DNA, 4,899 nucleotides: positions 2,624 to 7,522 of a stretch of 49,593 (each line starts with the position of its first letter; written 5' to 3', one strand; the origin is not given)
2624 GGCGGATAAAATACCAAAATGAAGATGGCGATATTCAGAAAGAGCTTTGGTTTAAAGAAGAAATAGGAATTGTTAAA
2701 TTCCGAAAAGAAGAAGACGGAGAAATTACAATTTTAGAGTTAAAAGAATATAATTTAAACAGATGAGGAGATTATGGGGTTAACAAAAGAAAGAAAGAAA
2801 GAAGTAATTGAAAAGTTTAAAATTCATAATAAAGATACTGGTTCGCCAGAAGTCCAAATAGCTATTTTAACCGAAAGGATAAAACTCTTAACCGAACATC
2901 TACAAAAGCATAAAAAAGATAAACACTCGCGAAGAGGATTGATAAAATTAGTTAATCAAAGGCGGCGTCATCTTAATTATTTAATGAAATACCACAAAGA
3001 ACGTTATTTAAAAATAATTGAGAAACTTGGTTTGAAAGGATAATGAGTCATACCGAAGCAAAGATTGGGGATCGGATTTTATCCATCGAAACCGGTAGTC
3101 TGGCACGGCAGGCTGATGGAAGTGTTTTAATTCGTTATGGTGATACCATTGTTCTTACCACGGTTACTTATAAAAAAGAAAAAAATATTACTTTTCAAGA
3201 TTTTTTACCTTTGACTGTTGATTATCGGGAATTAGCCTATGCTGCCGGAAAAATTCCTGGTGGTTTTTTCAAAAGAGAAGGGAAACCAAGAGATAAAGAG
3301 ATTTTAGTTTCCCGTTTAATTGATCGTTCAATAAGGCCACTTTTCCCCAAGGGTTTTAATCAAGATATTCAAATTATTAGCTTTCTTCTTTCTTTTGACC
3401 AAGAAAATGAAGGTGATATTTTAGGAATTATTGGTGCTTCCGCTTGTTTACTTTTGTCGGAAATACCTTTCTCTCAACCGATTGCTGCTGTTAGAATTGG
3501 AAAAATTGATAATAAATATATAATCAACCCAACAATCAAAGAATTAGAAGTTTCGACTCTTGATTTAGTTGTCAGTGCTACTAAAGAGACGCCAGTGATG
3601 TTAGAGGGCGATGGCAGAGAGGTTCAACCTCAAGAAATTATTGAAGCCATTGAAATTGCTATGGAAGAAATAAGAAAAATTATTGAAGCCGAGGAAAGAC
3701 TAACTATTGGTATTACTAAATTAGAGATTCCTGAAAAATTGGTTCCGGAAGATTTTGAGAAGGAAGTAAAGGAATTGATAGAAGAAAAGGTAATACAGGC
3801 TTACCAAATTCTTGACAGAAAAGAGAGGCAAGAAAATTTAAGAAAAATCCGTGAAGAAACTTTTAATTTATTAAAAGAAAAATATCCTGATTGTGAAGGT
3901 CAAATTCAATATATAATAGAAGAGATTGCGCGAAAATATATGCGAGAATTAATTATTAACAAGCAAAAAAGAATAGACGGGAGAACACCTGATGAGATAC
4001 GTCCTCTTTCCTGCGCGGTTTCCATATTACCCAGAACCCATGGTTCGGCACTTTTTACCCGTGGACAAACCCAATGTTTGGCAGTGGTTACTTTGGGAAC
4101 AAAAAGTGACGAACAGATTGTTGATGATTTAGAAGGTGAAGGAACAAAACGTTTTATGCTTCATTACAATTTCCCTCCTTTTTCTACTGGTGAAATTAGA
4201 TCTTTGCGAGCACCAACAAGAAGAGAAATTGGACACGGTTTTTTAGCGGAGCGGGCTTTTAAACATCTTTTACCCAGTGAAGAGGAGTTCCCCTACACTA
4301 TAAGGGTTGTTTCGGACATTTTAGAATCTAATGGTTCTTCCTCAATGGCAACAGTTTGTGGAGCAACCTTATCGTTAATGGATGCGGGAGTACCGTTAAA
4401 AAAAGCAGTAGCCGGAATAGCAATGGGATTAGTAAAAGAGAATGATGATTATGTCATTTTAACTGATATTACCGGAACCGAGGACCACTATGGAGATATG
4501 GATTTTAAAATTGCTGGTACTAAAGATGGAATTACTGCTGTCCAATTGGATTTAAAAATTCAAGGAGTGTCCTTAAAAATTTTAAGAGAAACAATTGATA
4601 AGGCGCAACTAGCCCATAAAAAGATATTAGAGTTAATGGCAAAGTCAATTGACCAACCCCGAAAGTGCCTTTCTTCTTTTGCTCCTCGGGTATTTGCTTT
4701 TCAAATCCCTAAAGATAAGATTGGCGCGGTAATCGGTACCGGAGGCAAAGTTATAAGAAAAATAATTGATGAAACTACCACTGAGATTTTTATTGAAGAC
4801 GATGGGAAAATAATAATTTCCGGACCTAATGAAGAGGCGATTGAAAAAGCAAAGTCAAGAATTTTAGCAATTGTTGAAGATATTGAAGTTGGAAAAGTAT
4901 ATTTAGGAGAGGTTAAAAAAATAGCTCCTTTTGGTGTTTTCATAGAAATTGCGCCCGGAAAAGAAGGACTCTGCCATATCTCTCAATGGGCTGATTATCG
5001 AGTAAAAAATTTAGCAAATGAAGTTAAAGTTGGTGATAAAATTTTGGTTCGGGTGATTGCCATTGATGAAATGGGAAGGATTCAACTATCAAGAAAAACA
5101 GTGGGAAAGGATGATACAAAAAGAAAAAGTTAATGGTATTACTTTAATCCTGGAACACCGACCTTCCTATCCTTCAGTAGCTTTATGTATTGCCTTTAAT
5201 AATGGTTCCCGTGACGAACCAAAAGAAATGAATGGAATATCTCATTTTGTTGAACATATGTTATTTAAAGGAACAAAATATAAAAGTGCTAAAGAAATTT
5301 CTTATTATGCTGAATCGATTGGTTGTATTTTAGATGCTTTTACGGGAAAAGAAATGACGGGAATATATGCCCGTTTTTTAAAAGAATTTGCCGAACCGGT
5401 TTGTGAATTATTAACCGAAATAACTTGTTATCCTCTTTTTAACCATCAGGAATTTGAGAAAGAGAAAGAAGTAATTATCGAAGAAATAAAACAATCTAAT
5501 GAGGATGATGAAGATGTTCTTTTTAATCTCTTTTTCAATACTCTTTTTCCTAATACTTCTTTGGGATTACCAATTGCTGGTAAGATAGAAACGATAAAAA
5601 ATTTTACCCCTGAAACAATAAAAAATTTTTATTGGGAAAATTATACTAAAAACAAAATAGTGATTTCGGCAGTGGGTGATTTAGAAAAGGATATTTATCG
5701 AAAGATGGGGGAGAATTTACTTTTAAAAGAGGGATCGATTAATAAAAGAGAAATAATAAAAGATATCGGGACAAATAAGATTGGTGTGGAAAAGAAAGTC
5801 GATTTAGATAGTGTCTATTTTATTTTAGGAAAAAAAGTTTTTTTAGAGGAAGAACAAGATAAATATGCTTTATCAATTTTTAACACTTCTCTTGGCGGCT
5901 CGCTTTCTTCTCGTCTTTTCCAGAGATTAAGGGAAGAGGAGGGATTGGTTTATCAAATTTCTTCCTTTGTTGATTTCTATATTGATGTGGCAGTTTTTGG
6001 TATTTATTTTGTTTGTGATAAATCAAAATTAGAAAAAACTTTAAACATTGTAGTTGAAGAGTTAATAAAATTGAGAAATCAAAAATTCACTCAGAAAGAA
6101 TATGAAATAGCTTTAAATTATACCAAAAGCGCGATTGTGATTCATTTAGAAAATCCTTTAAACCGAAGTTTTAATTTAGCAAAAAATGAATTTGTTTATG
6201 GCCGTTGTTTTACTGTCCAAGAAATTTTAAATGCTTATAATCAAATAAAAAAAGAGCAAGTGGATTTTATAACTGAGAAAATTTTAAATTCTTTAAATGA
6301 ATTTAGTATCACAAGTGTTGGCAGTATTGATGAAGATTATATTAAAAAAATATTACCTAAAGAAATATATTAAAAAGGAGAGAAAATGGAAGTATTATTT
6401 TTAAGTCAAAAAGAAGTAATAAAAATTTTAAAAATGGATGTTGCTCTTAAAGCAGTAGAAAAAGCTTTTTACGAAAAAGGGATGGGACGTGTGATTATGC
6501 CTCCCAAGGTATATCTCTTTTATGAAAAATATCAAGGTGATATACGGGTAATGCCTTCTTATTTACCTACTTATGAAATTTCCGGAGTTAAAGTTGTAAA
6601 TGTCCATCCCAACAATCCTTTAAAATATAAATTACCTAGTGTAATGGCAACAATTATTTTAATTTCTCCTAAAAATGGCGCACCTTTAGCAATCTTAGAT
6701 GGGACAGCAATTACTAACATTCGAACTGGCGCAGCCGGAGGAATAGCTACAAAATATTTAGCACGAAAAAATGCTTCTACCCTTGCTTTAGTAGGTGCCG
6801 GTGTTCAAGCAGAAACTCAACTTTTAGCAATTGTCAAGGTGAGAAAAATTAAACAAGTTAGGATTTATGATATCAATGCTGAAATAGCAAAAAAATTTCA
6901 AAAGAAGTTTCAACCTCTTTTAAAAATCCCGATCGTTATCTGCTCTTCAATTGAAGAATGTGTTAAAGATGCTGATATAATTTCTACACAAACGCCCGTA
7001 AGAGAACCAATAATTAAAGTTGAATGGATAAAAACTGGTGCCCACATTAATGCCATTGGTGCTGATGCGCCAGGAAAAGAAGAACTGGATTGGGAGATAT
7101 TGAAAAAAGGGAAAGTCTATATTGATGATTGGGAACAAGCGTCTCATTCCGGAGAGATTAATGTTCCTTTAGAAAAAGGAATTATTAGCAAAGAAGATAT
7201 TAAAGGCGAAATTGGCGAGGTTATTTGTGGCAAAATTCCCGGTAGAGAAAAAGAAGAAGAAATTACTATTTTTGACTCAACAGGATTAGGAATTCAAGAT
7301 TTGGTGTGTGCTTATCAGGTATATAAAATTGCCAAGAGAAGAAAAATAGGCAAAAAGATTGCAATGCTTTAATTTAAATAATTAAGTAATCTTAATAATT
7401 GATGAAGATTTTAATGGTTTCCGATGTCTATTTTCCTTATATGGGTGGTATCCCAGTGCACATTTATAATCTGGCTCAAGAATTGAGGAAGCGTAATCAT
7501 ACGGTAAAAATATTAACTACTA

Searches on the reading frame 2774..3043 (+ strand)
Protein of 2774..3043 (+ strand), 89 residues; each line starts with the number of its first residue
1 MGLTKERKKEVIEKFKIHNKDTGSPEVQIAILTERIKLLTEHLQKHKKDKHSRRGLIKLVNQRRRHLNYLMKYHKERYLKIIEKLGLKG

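Call 70: search_protein_families(library=pfam, proteins=[window:2774-3043:+], max_evalue=0.00001)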
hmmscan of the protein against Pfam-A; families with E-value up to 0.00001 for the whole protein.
window:2774-3043:+ (89 aa): 1 family
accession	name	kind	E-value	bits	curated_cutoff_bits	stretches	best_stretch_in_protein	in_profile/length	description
PF00312.27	Ribosomal_S15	-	2e-34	118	31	1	8-88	1-81/81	Ribosomal protein S15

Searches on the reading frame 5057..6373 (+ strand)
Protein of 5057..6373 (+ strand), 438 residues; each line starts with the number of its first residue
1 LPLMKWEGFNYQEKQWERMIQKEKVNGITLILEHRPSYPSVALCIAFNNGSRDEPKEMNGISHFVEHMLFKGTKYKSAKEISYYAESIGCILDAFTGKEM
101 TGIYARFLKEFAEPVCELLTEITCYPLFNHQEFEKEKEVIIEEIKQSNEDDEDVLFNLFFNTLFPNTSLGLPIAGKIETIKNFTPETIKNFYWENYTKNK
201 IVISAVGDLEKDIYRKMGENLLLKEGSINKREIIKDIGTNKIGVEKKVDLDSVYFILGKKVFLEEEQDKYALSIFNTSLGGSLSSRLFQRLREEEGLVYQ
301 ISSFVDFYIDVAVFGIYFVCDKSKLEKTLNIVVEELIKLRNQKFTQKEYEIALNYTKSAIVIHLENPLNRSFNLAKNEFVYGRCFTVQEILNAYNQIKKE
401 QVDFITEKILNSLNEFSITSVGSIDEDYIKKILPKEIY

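Call 56: search_protein_families(library=pfam, proteins=[window:5057-6373:+], max_evalue=0.001)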
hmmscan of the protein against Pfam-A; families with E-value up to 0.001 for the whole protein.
window:5057-6373:+ (438 aa): 2 families
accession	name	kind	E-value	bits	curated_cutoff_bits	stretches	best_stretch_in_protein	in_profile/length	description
PF05193.26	Peptidase_M16_C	-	9.7e-31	107.5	23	1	182-354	1-179/181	Peptidase M16 inactive domain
PF00675.25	Peptidase_M16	-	2.1e-30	106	22.3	1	31-175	3-147/149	Insulinase (Peptidase family M16)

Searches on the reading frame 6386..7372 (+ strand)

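Call 56: search_protein_families(library=pfam, proteins=[window:6386-7372:+], max_evalue=0.001)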
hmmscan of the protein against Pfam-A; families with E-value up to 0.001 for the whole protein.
window:6386-7372:+ (328 aa): 2 families
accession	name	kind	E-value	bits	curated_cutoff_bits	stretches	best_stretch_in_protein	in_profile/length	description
PF02423.21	OCD_Mu_crystall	-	9.9e-110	366.8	24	1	3-317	3-311/314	Ornithine cyclodeaminase/mu-crystallin family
PF01488.26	Shikimate_DH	-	9.4e-06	26.2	24.3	1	121-219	3-99/138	Shikimate / quinate 5-dehydrogenase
